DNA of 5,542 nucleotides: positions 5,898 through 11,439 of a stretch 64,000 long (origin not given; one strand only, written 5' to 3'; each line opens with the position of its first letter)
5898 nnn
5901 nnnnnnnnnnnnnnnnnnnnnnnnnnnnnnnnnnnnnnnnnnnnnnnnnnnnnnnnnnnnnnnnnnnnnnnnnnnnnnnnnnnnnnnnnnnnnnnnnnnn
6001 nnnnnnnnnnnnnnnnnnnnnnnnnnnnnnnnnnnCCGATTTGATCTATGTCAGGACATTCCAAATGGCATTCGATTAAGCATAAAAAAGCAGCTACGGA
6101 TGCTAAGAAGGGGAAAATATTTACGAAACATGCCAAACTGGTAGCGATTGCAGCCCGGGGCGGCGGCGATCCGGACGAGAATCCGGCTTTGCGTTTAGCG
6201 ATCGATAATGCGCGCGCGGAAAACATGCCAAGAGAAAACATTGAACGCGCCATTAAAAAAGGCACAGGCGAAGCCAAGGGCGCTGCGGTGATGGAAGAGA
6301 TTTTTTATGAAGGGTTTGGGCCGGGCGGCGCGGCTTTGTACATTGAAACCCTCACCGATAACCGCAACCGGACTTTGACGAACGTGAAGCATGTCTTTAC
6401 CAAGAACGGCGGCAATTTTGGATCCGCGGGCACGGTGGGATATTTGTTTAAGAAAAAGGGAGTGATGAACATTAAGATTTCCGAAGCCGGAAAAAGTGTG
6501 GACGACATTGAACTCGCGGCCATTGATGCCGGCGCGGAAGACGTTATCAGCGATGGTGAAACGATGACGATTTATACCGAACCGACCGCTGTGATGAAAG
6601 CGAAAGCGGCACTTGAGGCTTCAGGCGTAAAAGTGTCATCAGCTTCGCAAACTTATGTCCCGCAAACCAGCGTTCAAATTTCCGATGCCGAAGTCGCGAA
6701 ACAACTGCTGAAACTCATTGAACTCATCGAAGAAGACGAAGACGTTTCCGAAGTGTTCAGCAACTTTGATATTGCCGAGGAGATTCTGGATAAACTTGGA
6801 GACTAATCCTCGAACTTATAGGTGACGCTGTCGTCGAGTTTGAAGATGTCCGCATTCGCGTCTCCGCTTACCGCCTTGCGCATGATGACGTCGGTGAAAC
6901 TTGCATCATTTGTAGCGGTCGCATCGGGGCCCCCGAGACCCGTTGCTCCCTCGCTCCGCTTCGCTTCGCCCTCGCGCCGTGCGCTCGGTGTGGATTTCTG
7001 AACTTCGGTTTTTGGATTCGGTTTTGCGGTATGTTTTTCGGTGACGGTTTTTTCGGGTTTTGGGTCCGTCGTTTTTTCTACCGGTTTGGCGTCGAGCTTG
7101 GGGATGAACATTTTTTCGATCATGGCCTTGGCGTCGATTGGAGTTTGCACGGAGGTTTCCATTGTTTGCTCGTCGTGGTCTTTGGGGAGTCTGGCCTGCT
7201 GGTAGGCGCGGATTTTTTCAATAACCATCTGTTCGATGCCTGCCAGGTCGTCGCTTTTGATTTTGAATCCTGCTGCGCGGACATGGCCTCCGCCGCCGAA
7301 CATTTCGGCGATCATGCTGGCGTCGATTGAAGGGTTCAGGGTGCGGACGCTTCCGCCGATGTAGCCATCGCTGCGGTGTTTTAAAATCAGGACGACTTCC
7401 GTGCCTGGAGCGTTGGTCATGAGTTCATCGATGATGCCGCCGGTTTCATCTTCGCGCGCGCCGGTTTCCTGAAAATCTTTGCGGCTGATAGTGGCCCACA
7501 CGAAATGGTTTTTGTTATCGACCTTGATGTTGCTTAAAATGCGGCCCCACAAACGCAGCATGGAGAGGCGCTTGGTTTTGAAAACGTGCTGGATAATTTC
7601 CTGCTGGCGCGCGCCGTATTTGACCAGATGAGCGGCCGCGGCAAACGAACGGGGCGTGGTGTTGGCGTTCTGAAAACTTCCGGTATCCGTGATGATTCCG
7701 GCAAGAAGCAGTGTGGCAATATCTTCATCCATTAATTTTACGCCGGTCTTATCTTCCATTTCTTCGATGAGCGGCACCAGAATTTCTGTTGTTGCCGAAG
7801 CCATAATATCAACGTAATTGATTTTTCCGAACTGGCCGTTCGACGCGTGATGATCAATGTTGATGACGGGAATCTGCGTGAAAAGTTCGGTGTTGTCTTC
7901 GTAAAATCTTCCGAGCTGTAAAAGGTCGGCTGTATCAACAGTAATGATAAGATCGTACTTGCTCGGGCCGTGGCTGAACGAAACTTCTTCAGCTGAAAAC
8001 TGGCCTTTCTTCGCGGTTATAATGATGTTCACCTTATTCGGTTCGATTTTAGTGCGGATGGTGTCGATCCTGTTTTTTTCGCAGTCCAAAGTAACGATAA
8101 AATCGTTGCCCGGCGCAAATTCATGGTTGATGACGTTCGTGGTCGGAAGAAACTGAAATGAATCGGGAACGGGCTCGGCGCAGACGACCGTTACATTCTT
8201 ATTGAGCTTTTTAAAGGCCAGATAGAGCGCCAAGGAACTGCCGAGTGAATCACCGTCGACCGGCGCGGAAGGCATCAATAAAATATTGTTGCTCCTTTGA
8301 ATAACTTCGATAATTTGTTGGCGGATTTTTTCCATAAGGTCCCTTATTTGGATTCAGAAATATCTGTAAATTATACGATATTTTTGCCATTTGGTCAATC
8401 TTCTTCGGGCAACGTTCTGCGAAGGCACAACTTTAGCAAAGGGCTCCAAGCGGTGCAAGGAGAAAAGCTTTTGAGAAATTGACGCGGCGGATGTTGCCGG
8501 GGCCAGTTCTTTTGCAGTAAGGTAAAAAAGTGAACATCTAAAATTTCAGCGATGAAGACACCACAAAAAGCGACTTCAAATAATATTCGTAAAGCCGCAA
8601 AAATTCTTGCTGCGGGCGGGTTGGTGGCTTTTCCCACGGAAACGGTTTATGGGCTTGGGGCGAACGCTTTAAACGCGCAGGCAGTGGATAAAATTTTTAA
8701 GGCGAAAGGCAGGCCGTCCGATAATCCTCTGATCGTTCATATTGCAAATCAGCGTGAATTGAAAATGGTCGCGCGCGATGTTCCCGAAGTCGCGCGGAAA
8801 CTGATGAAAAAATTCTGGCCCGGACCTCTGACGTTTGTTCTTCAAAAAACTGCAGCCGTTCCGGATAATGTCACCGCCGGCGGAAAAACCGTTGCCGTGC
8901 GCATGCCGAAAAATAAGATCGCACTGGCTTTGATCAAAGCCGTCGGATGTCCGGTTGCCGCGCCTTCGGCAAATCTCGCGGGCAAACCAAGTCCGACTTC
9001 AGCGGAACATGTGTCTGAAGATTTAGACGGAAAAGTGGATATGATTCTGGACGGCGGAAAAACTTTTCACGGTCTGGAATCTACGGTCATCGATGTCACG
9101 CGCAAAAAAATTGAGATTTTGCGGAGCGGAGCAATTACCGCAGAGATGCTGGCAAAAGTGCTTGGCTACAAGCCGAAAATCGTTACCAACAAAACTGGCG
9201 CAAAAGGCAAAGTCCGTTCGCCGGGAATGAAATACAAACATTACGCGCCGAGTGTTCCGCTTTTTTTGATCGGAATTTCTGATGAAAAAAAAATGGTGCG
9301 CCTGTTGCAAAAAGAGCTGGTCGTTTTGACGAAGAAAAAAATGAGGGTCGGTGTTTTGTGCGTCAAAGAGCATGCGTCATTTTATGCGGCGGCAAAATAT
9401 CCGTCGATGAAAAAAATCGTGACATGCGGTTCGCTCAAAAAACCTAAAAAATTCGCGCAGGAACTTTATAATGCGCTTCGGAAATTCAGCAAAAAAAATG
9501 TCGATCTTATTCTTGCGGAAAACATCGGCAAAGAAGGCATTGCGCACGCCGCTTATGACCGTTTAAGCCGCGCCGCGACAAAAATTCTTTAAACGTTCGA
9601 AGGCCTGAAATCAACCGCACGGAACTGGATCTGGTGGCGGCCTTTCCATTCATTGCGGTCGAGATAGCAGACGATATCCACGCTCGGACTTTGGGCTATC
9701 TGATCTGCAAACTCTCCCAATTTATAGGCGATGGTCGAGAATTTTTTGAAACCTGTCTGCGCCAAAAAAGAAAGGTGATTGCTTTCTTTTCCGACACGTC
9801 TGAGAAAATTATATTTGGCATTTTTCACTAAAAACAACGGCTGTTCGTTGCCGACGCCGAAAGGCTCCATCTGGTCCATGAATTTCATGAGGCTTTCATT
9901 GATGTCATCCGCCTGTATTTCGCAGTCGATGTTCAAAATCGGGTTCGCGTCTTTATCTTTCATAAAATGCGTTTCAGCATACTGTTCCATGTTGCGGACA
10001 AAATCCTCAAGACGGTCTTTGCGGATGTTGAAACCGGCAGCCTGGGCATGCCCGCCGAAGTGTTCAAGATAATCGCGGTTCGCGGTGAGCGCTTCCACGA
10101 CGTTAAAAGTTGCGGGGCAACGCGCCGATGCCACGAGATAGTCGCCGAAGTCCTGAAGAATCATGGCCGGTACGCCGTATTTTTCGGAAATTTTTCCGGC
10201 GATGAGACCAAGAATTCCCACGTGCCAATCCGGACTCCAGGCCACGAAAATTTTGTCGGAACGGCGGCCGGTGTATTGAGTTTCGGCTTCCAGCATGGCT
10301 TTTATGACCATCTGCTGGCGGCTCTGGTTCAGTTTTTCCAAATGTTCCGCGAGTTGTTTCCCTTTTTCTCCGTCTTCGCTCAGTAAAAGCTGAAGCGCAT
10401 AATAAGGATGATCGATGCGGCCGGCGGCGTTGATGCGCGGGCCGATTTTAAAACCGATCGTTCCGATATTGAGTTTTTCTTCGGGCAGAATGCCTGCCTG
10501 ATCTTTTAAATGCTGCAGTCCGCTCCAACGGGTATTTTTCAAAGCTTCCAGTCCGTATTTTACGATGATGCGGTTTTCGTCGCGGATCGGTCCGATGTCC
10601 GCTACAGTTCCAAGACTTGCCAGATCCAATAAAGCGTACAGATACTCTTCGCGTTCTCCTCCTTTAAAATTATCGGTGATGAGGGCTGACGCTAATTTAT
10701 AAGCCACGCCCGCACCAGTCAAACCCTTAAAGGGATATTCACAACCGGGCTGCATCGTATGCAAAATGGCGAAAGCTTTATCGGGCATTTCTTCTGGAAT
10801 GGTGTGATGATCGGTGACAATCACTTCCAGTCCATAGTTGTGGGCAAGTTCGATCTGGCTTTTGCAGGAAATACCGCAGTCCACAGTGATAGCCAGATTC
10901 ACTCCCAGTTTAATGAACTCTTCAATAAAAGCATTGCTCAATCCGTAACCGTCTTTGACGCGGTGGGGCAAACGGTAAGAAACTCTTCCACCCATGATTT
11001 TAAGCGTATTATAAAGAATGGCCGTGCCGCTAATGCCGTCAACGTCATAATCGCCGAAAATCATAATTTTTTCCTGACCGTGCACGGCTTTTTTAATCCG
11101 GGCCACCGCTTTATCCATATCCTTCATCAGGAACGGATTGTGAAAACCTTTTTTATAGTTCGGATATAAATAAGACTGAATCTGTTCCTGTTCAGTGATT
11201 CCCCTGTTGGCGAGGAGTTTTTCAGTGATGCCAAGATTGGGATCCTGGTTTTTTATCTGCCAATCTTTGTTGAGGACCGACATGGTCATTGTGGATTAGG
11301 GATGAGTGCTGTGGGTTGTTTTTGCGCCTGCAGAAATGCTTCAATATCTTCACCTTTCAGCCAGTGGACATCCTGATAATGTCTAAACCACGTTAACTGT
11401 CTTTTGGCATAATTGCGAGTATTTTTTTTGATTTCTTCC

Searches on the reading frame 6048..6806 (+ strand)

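Call 23: search_protein_families(library=pfam, proteins=[window:6048-6806:+], max_evalue=0.0001)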
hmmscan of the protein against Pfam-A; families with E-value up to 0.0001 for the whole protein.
window:6048-6806:+ (252 aa): 2 families
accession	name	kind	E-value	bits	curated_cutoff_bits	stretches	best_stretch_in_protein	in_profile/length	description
PF01709.26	Transcrip_reg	-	2.4e-52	177.3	27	1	82-240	1-160/160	TACO1/YebC second and third domain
PF20772.2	TACO1_YebC_N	-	3.2e-32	111.3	36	1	5-75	1-73/73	TACO1/YebC protein N-terminal domain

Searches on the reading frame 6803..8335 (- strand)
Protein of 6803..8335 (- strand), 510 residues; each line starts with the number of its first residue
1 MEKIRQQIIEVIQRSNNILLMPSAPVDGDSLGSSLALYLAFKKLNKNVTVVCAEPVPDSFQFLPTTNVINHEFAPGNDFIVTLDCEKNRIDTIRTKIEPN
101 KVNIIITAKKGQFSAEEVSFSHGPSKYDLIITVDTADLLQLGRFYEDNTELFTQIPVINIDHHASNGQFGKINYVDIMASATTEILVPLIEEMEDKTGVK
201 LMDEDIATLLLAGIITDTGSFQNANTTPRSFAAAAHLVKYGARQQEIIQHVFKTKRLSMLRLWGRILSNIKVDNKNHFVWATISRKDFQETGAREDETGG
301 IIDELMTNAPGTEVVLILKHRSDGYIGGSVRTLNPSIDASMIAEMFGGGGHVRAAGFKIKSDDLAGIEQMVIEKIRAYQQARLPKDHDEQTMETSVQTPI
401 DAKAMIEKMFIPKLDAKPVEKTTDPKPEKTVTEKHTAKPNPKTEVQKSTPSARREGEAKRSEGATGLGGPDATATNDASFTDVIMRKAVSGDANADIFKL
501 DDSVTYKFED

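Call 23: search_protein_families(library=pfam, proteins=[window:6803-8335:-], max_evalue=0.0001)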
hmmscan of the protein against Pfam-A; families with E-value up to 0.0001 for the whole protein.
window:6803-8335:- (510 aa): 2 families
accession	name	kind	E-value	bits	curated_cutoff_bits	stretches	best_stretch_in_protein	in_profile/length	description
PF01368.27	DHH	-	1.6e-17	64.4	28.1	1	18-214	2-125/125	DHH family, N-terminal domain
PF02272.25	DHHA1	-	2.1e-10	41.4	25.9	1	290-375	10-100/102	DHHA1 domain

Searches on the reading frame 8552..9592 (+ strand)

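Call 23: search_protein_families(library=pfam, proteins=[window:8552-9592:+], max_evalue=0.0001)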
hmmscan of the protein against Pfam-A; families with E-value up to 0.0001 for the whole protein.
window:8552-9592:+ (346 aa): 2 families
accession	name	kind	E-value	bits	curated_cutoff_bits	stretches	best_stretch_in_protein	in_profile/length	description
PF01300.24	Sua5_yciO_yrdC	-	7.8e-67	224.6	25.1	1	18-193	2-178/178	Telomere recombination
PF03481.19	Sua5_C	-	7.5e-30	104.7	22.9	1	195-342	1-135/136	Threonylcarbamoyl-AMP synthase, C-terminal domain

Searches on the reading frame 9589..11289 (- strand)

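Call 23: search_protein_families(library=pfam, proteins=[window:9589-11289:-], max_evalue=0.0001)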
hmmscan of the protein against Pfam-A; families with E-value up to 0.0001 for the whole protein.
window:9589-11289:- (566 aa): 3 families
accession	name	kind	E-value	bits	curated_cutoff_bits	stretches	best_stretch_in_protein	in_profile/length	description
PF17768.7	RecJ_OB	-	4.2e-28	98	27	1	454-560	1-107/107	RecJ OB domain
PF01368.27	DHH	-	3.2e-22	79.6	28.1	1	74-228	1-125/125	DHH family, N-terminal domain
PF02272.25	DHHA1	-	1.1e-11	45.5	25.9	1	345-439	2-101/102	DHHA1 domain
